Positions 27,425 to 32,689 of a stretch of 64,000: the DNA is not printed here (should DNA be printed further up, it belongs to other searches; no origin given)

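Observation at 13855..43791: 30-kb single-operon VirB-type T4SS with a Rickettsiales-like B8-B7-B8-B9 duplication, extreme gene gigantism and no coupling protein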

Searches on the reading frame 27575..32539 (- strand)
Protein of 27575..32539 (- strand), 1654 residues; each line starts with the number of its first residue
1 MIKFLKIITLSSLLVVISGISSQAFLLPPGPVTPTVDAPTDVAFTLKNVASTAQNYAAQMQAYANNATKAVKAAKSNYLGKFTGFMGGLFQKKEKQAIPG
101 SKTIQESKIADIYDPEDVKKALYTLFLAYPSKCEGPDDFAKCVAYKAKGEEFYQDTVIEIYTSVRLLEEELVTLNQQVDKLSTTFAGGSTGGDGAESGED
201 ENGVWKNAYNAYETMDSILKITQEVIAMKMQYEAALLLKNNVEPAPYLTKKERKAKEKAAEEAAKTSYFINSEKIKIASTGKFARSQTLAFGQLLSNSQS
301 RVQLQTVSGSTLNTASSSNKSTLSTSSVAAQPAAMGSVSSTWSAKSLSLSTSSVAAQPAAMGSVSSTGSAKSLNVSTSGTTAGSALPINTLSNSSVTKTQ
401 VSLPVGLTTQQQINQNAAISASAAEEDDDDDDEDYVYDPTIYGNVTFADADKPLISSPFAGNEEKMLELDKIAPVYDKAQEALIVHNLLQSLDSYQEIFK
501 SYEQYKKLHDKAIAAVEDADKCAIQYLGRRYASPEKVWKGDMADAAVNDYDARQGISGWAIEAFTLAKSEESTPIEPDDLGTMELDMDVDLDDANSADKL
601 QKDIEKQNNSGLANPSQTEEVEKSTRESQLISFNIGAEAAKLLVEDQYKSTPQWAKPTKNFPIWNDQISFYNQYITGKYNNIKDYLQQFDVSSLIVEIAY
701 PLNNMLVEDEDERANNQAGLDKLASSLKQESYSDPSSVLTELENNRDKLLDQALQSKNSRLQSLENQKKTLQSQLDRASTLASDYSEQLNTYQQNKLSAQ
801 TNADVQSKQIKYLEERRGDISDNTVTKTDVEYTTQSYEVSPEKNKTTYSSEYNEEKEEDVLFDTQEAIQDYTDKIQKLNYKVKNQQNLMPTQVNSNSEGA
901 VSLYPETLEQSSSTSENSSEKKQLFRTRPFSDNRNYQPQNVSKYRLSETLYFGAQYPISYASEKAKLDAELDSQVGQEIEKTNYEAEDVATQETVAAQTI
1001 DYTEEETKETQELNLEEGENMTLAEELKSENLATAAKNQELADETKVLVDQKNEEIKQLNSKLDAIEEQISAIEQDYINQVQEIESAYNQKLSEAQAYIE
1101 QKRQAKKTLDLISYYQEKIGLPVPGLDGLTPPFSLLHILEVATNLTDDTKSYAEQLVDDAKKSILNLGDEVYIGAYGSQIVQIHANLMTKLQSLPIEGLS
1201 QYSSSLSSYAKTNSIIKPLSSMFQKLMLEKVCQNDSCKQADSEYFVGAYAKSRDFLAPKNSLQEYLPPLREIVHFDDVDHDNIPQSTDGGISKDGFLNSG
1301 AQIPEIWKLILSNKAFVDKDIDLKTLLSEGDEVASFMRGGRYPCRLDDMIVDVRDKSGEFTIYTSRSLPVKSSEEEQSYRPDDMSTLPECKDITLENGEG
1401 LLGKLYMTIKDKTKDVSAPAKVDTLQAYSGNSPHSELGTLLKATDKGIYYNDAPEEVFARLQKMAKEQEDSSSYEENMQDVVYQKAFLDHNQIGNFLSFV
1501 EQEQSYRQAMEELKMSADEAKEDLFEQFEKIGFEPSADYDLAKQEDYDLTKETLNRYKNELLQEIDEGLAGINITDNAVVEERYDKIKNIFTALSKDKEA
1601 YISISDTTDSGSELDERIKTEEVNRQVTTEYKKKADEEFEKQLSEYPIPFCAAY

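Call 4: search_protein_families(library=pfam, proteins=[window:27575-32539:-], max_evalue=0.01)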
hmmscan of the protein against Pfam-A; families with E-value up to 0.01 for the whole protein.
window:27575-32539:- (1654 aa): 0 families
